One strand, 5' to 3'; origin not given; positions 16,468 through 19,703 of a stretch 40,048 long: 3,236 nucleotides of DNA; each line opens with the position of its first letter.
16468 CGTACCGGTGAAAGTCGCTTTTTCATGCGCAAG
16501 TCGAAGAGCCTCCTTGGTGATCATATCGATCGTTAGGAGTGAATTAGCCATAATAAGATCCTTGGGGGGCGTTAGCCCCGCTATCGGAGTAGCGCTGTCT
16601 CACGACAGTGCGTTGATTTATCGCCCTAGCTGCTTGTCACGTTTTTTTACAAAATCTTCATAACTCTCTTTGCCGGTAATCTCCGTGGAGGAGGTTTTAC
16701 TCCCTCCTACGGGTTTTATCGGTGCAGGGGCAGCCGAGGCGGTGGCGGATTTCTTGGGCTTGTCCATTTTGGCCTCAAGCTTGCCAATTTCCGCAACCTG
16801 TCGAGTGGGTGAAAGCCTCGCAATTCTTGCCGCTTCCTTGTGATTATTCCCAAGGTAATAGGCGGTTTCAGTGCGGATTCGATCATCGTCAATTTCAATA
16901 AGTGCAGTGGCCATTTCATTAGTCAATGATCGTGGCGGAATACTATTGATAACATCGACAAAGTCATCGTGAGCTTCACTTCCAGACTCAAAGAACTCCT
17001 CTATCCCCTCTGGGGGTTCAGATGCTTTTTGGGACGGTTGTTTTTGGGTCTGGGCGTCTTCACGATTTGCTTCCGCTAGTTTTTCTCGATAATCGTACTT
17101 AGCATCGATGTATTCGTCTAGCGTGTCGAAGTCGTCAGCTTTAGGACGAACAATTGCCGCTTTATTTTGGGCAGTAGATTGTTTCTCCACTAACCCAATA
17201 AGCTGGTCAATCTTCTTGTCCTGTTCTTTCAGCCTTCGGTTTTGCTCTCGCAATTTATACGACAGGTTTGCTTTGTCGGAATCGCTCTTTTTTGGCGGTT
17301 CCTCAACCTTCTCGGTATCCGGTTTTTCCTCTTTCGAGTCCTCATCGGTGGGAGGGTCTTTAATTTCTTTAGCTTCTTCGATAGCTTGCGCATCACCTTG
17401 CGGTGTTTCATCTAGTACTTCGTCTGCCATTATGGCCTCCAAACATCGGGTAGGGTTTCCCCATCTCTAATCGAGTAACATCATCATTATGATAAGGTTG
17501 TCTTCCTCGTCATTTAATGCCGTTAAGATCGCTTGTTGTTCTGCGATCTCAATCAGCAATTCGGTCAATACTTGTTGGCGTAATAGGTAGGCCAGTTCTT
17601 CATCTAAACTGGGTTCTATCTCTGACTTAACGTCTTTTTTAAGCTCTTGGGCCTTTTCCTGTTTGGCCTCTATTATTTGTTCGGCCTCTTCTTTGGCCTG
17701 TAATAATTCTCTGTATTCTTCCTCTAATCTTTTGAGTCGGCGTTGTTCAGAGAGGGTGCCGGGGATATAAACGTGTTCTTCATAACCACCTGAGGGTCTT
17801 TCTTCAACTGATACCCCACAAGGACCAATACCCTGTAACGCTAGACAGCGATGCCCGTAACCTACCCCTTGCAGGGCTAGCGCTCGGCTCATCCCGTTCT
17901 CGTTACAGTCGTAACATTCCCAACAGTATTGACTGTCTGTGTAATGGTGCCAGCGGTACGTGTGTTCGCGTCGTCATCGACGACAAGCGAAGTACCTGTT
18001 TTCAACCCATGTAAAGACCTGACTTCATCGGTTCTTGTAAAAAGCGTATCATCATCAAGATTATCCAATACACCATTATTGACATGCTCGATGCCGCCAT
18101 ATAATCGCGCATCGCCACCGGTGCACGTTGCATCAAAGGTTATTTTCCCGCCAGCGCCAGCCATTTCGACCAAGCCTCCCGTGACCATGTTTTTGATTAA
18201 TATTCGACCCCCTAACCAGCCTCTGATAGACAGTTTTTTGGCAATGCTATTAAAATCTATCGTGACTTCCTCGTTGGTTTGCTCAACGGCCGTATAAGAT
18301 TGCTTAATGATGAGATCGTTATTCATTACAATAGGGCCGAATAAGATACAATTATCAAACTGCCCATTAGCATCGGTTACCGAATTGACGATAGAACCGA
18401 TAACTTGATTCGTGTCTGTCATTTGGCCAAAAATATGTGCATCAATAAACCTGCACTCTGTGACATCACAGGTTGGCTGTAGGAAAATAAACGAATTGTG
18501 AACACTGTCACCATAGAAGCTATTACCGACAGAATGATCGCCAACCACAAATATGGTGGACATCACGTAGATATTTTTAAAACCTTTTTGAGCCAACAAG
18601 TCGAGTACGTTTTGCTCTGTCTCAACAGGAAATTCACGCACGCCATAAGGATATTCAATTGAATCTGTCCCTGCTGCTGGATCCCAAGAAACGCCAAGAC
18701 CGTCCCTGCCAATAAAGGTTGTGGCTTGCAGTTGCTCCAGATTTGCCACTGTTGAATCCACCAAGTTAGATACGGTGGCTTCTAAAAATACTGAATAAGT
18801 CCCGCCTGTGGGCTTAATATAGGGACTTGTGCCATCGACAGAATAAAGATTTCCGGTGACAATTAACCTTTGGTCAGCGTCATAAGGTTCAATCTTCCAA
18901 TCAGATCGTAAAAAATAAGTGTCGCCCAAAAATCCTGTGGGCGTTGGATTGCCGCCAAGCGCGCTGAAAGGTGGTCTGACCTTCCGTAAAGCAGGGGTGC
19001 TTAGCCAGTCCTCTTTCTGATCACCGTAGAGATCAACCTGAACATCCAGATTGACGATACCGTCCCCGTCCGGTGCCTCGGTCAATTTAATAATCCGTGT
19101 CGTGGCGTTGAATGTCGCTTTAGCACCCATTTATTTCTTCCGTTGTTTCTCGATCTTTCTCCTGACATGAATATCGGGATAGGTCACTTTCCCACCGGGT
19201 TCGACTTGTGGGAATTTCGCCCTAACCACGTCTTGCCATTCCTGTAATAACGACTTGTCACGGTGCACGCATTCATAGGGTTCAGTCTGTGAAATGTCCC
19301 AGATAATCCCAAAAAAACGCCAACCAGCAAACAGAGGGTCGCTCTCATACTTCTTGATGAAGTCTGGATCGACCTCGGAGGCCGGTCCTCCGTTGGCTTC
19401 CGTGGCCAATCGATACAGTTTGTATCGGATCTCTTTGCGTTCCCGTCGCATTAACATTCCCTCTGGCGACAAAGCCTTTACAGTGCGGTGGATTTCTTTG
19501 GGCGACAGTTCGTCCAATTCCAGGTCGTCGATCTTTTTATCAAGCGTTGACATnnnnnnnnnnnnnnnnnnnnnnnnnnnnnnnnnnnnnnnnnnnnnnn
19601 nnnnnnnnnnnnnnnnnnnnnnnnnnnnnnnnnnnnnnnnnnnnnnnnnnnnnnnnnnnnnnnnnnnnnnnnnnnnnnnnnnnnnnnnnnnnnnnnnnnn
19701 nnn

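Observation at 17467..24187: A roughly 6.7-kb six-gene insertion between portal and scaffold in an otherwise P22-ordered head module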

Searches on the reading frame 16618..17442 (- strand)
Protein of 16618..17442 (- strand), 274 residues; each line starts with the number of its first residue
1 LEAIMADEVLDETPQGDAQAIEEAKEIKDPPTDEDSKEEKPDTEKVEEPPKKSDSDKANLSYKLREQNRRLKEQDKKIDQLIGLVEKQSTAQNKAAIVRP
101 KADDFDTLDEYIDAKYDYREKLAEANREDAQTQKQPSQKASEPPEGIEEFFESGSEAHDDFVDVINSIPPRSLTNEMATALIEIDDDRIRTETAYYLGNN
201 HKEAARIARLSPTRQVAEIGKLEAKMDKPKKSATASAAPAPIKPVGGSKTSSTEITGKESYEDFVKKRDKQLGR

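Call 4: search_protein_families(library=phrogs, proteins=[window:16618-17442:-], max_evalue=0.01)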
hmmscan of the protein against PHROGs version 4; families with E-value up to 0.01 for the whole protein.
window:16618-17442:- (274 aa): 1 family
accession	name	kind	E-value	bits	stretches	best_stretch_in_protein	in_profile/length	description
phrog_8865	-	head and packaging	2.8e-30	107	1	13-269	35-294/297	head scaffolding protein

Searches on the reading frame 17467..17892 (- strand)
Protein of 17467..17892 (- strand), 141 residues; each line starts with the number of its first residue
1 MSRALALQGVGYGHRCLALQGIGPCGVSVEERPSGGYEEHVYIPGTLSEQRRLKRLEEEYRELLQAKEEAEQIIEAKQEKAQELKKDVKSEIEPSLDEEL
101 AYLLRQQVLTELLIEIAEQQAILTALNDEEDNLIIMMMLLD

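Call 4: search_protein_families(library=phrogs, proteins=[window:17467-17892:-], max_evalue=0.01)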
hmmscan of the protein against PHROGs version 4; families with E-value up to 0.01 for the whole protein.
window:17467-17892:- (141 aa): 0 families

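Call 6: search_protein_families(library=pfam, proteins=[window:17467-17892:-], max_evalue=1)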
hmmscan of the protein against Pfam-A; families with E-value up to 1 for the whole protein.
window:17467-17892:- (141 aa): 3 families
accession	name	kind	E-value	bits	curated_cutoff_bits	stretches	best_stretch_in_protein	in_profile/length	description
PF00213.23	OSCP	-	0.019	15.5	22.3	1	46-100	75-129/172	ATP synthase delta (OSCP) subunit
PF23169.1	HalD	-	0.26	11.1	26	1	45-130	22-107/228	Halogenase D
PF03462.23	PCRF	-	0.65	10.2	24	1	48-121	29-102/194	PCRF domain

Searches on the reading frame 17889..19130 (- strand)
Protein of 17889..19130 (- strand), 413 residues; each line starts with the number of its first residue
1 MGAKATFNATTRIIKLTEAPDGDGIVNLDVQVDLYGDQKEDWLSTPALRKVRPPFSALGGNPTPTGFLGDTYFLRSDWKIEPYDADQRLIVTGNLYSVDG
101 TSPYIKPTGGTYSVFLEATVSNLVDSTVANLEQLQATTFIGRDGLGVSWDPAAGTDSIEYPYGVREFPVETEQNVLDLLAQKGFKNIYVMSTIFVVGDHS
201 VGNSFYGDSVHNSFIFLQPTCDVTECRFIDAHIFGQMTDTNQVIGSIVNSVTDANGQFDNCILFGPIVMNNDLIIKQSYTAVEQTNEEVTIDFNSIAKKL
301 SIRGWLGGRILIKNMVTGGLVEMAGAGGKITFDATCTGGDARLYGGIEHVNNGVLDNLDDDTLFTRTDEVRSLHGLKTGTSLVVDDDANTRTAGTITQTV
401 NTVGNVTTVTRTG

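Call 4: search_protein_families(library=phrogs, proteins=[window:17889-19130:-], max_evalue=0.01)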
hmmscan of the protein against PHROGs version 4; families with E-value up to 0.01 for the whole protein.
window:17889-19130:- (413 aa): 0 families

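Call 6: search_protein_families(library=pfam, proteins=[window:17889-19130:-], max_evalue=1)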
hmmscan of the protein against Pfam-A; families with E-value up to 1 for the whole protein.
window:17889-19130:- (413 aa): 0 families

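Call 19: search_solved_structures(query=window:17889-19130:-, max_evalue=1)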
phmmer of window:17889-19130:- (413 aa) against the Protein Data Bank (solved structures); distinct sequences matched with E-value up to 1: 1.
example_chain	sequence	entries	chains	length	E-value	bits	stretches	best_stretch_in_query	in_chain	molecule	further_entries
3o3x_A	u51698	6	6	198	0.91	11.7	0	121-187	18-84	gp41-5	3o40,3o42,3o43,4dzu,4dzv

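Call 49: find_homologous_proteins(query=window:17889-19130:-)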
Query window:17889-19130:- (413 aa): 24 proteins with E <= 0.001 among 7795 candidates.
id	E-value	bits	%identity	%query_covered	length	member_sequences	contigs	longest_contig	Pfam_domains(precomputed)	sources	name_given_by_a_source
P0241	6.5e-273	923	99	100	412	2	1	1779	-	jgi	-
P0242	8.7e-182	623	87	80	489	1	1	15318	-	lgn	-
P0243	1.2e-75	273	41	100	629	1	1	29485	-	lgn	-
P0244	6.5e-72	261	44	86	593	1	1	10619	-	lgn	-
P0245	6.5e-71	258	42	84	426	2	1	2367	-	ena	-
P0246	1.2e-68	250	41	85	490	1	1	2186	-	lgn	-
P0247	1.1e-63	234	39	92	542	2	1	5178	-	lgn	-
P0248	9.2e-59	218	38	84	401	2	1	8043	-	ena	-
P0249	1.1e-57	214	36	85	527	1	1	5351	-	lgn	-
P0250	3.9e-53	199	36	82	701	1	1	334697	-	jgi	-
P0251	4.3e-52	196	38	82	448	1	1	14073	-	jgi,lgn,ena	-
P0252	2.0e-50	190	36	84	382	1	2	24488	-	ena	-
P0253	1.6e-49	187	40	64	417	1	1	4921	-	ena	-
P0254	5.1e-49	186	37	84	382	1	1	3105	-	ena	-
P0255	9.4e-49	185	36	82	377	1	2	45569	-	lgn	-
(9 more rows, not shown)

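Call 54: search_dna_similar(query=window:17889-19130:-, collection=phages, mode=protein, max_evalue=0.01, max_rows=20)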
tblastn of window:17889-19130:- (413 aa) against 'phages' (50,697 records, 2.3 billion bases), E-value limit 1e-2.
Records with a match: 2; places in all: 2; records where one place covers at least 80% of the query: 0.
Best place of each record, by identity: <60% 2.
By first word of the organism name: Virus 1; Maribacter 1.
By host as written in the record: - 1; Maribacter halichondriae 1.
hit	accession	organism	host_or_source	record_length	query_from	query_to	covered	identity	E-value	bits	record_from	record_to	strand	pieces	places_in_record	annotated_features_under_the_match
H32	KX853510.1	Virus Rctr197k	enrichment culture DAMO/AAA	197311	1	123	30%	33.1%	4e-8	62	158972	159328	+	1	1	conserved hypothetical protein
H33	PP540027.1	Maribacter phage Panino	Maribacter halichondriae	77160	7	120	28%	31.0%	3e-4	49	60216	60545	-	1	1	hypothetical protein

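Call 107: search_solved_structures(query=A3, max_evalue=1)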
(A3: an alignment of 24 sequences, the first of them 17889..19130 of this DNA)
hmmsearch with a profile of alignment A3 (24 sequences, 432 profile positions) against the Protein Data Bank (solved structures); distinct sequences matched with E-value up to 1: 3.
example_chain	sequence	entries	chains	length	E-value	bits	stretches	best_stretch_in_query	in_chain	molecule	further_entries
2bm4_A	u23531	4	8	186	0.074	15.3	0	218-268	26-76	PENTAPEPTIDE REPEAT FAMILY PROTEIN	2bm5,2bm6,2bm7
6zt4_A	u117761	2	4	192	0.23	13.7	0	220-268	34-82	Pentapeptide repeat protein MfpA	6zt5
6fls_A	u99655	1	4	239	0.45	12.7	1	220-295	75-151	Pentapeptide repeat family protein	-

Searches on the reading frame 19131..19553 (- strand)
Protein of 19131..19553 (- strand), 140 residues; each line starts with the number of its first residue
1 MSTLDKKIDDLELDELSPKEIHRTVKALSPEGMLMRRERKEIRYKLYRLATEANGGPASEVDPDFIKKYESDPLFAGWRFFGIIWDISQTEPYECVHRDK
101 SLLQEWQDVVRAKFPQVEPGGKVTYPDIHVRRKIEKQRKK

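Call 4: search_protein_families(library=phrogs, proteins=[window:19131-19553:-], max_evalue=0.01)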
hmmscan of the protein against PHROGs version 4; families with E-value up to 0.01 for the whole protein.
window:19131-19553:- (140 aa): 0 families

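Call 6: search_protein_families(library=pfam, proteins=[window:19131-19553:-], max_evalue=1)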
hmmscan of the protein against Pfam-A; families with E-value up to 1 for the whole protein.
window:19131-19553:- (140 aa): 1 family
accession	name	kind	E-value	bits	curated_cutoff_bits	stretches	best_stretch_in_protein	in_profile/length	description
PF22194.2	F-93_WHD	-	0.18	12.3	28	1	15-49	26-58/62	F-93, winged-helix domain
